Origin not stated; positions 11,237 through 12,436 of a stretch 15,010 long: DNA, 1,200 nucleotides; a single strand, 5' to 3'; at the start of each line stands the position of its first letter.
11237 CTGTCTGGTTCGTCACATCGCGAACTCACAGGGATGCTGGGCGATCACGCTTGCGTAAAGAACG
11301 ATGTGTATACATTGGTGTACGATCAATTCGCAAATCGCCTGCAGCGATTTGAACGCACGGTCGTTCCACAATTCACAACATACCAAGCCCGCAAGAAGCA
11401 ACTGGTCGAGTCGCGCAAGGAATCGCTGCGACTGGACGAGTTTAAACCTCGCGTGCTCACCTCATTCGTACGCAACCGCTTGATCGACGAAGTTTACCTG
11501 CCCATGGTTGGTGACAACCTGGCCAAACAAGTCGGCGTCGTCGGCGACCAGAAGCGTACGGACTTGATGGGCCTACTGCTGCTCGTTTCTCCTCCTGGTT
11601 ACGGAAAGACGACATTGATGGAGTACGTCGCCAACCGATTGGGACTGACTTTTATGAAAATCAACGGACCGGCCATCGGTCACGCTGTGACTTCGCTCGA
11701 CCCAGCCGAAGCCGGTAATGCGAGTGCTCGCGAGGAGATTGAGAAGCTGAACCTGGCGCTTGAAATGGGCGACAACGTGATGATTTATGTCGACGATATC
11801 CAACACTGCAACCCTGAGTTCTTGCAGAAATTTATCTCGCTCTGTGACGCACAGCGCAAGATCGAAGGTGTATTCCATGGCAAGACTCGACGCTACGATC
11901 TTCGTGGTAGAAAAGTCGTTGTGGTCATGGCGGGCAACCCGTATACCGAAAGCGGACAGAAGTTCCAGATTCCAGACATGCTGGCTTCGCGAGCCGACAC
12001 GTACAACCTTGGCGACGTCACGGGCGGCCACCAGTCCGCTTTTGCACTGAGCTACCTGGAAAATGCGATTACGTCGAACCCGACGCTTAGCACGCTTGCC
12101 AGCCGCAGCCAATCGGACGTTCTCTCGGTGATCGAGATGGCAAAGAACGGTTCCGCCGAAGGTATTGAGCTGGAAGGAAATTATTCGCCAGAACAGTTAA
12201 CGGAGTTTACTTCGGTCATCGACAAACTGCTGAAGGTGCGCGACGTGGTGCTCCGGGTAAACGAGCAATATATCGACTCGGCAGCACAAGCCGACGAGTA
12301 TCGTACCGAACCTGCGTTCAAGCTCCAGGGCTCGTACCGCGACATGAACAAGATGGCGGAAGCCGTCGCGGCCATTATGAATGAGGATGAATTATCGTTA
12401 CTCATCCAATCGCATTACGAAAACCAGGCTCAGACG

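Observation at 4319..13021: Candidate novel module: YqiJ/NfeD-like membrane protein, flotillin, structured leader, and a giant 1,784-aa AAA_5 ATPase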

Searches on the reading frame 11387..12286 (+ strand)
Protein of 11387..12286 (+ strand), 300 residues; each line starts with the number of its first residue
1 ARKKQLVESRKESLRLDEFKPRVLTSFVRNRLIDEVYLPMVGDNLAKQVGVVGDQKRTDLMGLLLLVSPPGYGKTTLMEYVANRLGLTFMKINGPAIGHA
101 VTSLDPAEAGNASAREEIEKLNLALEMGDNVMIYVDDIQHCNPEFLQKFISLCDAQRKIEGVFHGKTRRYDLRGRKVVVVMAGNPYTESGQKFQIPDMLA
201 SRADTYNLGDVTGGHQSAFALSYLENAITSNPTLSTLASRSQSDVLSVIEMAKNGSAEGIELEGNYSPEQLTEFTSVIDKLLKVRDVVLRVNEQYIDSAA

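Call 91: search_solved_structures(query=A6, max_evalue=0.001, show_alignments=2)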
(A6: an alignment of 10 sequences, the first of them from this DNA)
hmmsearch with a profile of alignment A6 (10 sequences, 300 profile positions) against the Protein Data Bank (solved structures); distinct sequences matched with E-value up to 0.001: 63 (the best 60 are shown).
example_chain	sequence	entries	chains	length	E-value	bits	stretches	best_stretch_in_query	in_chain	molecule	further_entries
7wub_C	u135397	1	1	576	6.5e-06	28.8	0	64-101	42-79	Transitional endoplasmic reticulum ATPase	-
7wub_D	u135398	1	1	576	6.5e-06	28.7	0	64-101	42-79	Transitional endoplasmic reticulum ATPase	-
5vc7_A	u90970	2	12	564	6.7e-06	28.7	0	65-99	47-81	VCP-like ATPase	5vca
9bji_A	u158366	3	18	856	6.9e-06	28.7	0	64-97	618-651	Nuclear valosin-containing protein-like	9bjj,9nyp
6mck_A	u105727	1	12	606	7.5e-06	28.5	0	64-101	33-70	Transitional endoplasmic reticulum ATPase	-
6chs_H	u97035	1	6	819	7.8e-06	28.5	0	64-102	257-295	Putative cell division control protein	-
7rlj_A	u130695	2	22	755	1.2e-05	27.9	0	64-101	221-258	Transitional endoplasmic reticulum ATPase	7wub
5g4g_A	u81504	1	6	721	1.2e-05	27.9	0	65-98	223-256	VCP-LIKE ATPASE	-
8yka_A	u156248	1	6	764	1.2e-05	27.9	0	64-101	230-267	Transitional endoplasmic reticulum ATPase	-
5g4f_A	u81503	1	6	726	1.2e-05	27.9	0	65-98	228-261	VCP-LIKE ATPASE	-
7lmy_A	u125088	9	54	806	1.3e-05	27.8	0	64-101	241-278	Transitional endoplasmic reticulum ATPase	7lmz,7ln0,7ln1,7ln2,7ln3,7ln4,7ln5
5c18_A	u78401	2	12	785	1.3e-05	27.8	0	64-101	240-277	Transitional endoplasmic reticulum ATPase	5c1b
7y4w_A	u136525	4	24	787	1.3e-05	27.7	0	64-101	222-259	Transitional endoplasmic reticulum ATPase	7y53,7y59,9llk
7rlb_A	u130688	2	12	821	1.3e-05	27.7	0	64-101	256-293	Transitional endoplasmic reticulum ATPase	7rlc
5c19_A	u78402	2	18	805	1.4e-05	27.7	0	64-101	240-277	Transitional endoplasmic reticulum ATPase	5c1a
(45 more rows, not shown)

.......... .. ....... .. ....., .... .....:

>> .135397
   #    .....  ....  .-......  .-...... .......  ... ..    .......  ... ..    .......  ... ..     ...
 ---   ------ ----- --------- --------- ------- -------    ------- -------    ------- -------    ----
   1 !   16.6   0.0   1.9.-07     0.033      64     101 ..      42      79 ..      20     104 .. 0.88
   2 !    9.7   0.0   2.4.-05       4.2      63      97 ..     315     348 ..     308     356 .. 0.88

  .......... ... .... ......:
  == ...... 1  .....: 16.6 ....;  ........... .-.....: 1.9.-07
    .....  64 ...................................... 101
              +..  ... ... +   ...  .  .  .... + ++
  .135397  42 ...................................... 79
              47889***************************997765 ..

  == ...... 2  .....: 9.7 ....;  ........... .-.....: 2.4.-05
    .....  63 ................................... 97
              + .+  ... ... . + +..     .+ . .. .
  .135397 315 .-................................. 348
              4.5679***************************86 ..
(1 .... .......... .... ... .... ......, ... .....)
